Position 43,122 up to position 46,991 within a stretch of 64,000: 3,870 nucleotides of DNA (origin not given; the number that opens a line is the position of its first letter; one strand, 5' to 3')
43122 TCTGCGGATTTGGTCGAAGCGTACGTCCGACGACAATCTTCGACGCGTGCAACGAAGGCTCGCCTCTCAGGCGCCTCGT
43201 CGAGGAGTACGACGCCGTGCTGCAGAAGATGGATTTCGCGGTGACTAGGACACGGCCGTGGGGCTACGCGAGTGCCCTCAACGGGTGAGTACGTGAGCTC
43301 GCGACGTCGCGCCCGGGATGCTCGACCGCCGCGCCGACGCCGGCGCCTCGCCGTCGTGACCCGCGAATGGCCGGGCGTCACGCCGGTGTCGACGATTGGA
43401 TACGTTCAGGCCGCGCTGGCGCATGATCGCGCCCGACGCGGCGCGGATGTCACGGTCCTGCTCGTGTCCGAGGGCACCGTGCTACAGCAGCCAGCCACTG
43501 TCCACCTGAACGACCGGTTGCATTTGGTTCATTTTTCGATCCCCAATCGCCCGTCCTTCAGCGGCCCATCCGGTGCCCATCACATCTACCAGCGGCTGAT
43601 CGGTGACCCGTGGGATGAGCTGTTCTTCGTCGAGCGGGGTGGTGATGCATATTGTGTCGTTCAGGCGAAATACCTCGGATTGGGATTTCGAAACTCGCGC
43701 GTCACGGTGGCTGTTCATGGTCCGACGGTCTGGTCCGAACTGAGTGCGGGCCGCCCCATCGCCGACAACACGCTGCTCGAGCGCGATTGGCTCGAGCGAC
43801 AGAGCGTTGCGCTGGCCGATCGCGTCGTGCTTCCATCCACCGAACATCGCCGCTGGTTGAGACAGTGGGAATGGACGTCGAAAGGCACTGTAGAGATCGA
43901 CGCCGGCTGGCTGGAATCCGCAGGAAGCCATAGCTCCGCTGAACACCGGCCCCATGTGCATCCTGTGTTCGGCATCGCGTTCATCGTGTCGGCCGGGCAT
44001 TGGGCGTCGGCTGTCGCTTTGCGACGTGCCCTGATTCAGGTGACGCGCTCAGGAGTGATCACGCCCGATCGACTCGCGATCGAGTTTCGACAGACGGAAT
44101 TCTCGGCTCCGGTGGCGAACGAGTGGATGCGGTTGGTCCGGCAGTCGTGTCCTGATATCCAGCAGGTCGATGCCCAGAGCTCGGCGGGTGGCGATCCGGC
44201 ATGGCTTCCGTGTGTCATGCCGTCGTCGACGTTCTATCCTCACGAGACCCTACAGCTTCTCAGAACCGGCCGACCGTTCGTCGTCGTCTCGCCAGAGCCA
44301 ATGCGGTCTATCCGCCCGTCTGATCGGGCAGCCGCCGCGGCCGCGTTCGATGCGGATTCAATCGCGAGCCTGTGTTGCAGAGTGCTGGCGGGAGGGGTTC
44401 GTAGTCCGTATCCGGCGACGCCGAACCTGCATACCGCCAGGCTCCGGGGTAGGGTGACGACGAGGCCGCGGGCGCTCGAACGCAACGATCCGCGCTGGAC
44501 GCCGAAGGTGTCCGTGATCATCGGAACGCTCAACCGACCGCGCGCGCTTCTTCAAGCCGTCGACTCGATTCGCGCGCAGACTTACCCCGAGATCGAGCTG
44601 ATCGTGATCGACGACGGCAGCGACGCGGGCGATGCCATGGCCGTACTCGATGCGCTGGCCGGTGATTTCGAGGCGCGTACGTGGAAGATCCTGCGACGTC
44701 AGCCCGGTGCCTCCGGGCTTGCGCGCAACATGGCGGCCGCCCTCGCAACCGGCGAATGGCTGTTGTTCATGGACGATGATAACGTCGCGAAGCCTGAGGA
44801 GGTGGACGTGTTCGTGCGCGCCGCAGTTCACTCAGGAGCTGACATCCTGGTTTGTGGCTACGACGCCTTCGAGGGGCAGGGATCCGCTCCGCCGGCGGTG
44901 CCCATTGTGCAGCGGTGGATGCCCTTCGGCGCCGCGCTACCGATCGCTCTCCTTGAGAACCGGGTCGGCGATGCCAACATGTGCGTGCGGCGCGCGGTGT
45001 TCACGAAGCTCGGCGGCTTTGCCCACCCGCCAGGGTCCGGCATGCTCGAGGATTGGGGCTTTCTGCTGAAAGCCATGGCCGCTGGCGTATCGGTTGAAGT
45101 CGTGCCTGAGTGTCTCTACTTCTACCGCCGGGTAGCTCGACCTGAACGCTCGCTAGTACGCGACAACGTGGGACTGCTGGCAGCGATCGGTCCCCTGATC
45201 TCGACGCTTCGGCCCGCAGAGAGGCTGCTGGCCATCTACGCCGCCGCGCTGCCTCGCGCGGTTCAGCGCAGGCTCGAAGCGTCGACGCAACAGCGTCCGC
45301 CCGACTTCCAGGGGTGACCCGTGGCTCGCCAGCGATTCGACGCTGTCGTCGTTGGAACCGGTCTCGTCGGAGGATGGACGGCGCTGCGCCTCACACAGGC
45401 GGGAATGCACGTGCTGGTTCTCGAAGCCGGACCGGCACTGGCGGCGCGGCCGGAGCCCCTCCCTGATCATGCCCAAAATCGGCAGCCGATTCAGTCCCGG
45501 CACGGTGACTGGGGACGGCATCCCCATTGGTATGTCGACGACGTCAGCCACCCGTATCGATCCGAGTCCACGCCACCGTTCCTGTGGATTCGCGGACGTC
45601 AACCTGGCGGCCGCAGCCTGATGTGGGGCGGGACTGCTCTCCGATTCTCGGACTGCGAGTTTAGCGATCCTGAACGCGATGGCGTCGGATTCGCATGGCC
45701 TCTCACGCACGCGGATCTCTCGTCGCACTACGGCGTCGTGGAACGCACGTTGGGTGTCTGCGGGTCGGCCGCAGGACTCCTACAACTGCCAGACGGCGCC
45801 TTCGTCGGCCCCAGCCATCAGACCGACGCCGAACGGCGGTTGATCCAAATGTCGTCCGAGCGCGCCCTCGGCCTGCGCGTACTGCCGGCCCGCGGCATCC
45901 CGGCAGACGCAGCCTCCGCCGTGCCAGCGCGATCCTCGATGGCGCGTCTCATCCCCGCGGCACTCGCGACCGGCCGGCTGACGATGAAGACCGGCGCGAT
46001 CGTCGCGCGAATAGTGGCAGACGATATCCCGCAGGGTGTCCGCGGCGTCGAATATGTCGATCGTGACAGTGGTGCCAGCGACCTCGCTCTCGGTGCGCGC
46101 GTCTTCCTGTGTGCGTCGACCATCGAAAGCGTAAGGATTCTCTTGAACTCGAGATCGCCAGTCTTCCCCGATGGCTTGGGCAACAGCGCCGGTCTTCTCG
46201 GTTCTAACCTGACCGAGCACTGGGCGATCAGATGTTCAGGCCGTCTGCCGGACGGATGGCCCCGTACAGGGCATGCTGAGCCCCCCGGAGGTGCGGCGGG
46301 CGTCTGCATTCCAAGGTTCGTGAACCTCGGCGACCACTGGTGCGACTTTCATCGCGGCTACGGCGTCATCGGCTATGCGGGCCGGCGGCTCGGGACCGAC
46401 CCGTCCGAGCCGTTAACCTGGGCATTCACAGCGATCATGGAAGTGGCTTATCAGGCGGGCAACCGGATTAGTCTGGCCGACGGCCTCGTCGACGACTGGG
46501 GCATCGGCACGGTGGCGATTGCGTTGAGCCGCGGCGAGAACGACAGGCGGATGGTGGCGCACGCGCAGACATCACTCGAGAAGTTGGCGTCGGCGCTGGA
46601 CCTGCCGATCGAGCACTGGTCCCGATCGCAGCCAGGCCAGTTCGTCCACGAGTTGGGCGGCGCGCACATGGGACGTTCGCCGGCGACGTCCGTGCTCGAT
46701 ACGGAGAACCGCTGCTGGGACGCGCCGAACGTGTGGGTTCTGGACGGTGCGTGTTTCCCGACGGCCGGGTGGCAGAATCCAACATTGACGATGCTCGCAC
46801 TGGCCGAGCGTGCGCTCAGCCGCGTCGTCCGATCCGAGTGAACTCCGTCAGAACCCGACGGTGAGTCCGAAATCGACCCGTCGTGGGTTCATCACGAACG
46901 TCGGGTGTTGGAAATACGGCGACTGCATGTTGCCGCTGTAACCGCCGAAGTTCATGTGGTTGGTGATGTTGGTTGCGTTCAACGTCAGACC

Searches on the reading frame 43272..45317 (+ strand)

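Call 30: search_protein_families(library=pfam, proteins=[window:43272-45317:+], max_evalue=0.001)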
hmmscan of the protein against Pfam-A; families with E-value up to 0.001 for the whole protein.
window:43272-45317:+ (681 aa): 4 families
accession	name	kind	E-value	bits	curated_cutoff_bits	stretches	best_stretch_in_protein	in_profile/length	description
PF00535.33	Glycos_transf_2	-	2.4e-22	80.1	23.3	1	414-537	1-122/168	Glycosyl transferase family 2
PF13641.12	Glyco_tranf_2_3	-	3.4e-14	53.9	27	1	411-615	1-208/230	Glycosyltransferase like family 2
PF10111.15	Glyco_tranf_2_2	-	4.9e-06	26.7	27.3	0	430-511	19-99/276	Glycosyltransferase like family 2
PF13632.12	Glyco_trans_2_3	-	0.00056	20.2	27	0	496-620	1-124/198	Glycosyl transferase family group 2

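Call 66: search_protein_families(library=ncbifam, proteins=[window:43272-45317:+], max_evalue=0.001)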
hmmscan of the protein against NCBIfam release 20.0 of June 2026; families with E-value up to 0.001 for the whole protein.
window:43272-45317:+ (681 aa): 20 families
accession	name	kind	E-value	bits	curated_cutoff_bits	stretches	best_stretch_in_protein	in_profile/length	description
NF041394.1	GtaseAglG_Halo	equivalog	3.1e-14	53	440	1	412-585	2-176/304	glucosyl-dolichyl phosphate glucuronosyltransferase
NF007482.0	PRK10073.1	equivalog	1.1e-13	50.9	423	1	410-540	5-133/334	glycosyltransferase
TIGR04283.1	glyco_like_mftF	equivalog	1.2e-13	51.2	182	1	413-612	1-179/221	TIGR04283 family arsenosugar biosynthesis glycosyltransferase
NF041875.1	EPS_EpsD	equivalog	3.9e-13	49.5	370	1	413-583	1-173/325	exopolysaccharide biosynthesis glycosyltransferase EpsD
NF047683.1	TeichurnBiosyTuaG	equivalog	4.7e-13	49.4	400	1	409-536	4-129/252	teichuronic acid biosynthesis protein TuaG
TIGR03965.1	mycofact_glyco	equivalog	3.1e-12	46.1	280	1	404-508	68-169/467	mycofactocin biosynthesis glycosyltransferase MftF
NF050050.1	ProtGlycPglI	equivalog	1.7e-11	44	500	1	411-517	2-107/306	GalNAc(5)-diNAcBac-PP-undecaprenol beta-1,3-glucosyltransferase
NF038299.1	EPS_HpsN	equivalog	1.6e-09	37.2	425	1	411-511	1-99/317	hormogonium polysaccharide biosynthesis glycosyltransferase HpsN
TIGR03937.1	PgaC_IcaA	equivalog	9.4e-09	34.7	422.3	1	408-518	42-150/407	poly-beta-1,6-N-acetyl-D-glucosamine synthase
NF053739.1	GlytfEpsEBac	equivalog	9.7e-08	31.3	450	1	411-616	1-200/265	glycosyltransferase EpsE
NF007453.0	PRK10018.1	equivalog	1.9e-07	31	382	1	411-517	6-110/280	colanic acid biosynthesis glycosyltransferase WcaA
TIGR04017.1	WcaA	equivalog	4e-07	29.9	495.75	1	411-518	5-110/279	colanic acid biosynthesis glycosyltransferase WcaA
NF050113.1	gal_furan_GlfT1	equivalog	4.3e-06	26.2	330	1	415-511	3-97/290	galactofuranosyltransferase GlfT1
NF038302.1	EPS_HpsE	equivalog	4.8e-06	25.7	300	1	413-511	3-104/307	hormogonium polysaccharide biosynthesis glycosyltransferase HpsE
TIGR04242.1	nodulat_NodC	equivalog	5.4e-06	25.6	550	1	403-512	40-150/395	chitooligosaccharide synthase NodC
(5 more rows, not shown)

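Call 90: search_protein_families(library=padloc, proteins=[window:43272-45317:+], max_evalue=0.001)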
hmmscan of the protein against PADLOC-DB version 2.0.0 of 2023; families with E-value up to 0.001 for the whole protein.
window:43272-45317:+ (681 aa): 0 families

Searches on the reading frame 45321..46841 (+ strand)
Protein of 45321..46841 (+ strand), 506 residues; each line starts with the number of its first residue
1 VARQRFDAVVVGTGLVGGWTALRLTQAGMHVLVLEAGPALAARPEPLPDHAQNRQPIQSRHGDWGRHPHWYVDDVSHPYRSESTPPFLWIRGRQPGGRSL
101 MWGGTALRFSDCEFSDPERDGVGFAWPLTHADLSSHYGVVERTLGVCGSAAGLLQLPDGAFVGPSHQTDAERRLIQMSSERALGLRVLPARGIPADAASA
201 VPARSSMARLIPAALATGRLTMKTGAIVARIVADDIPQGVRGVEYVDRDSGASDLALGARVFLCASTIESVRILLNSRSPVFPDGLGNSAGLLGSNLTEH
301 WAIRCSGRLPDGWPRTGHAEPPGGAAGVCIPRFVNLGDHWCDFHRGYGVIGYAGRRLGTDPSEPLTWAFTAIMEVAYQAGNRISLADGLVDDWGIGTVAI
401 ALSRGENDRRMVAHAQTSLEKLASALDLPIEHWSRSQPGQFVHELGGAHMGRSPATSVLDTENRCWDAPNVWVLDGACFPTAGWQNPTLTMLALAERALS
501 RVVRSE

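Call 30: search_protein_families(library=pfam, proteins=[window:45321-46841:+], max_evalue=0.001)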
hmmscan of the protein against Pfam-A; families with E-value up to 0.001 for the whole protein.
window:45321-46841:+ (506 aa): 2 families
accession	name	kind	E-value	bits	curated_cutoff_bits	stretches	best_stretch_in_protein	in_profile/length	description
PF05199.19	GMC_oxred_C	-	2.5e-17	64.2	24.6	1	381-495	5-139/139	GMC oxidoreductase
PF01266.30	DAO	-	8.2e-06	26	27.9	1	7-41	1-35/353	FAD dependent oxidoreductase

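Call 90: search_protein_families(library=padloc, proteins=[window:45321-46841:+], max_evalue=0.001)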
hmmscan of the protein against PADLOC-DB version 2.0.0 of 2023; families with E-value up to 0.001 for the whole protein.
window:45321-46841:+ (506 aa): 0 families
